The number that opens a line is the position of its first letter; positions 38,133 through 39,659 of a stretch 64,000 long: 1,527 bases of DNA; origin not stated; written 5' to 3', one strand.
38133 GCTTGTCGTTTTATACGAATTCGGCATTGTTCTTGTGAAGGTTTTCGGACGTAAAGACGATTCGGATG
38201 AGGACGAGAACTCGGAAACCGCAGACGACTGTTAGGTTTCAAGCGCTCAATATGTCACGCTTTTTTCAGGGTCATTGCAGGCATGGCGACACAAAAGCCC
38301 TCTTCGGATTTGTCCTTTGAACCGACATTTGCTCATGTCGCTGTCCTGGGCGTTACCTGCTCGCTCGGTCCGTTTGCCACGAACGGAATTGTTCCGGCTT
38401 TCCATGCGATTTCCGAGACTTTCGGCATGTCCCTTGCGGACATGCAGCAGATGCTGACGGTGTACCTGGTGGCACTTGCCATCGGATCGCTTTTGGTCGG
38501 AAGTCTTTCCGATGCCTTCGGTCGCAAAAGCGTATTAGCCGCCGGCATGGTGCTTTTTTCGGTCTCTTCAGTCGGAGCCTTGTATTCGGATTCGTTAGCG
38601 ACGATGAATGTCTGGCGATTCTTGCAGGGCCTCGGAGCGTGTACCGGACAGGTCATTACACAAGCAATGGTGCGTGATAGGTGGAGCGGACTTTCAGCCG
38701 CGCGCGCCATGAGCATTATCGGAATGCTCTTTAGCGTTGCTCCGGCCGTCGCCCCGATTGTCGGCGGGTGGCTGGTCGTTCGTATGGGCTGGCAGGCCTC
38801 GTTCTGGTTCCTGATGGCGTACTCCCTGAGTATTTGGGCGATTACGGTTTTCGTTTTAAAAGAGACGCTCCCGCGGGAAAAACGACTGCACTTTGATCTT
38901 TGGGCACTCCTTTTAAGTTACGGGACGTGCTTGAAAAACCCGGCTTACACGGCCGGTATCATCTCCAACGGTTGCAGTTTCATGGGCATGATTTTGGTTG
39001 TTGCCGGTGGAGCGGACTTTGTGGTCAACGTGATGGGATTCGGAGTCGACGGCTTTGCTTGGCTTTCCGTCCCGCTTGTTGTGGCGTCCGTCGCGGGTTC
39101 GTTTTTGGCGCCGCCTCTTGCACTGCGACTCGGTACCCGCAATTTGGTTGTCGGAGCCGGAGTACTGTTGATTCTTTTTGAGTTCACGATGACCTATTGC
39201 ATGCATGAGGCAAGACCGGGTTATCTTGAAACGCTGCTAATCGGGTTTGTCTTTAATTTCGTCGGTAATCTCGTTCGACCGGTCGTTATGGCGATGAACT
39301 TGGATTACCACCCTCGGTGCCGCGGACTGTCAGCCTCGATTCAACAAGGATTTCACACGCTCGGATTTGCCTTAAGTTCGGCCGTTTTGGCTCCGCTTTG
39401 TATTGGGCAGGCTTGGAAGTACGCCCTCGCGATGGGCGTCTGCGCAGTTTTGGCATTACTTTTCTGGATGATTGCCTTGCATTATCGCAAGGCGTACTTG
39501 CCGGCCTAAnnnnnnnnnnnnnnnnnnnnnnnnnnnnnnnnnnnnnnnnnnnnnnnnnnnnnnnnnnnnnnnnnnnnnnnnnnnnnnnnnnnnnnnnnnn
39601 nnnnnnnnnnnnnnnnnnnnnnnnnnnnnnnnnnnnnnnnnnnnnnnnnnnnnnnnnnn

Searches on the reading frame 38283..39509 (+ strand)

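Call 7: search_protein_families(library=pfam, proteins=[window:38283-39509:+])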
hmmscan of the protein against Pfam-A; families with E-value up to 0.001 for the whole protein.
window:38283-39509:+ (408 aa): 3 families
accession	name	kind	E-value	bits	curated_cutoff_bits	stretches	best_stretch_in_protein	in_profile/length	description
PF07690.21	MFS_1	-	4.9e-40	137.9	33.4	2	30-301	9-283/347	Major Facilitator Superfamily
PF00083.30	Sugar_tr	-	1.3e-09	38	22.3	1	54-197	48-192/452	Sugar (and other) transporter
PF13347.12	MFS_2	-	2.6e-05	23.4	27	0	47-132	255-341/427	MFS/sugar transport protein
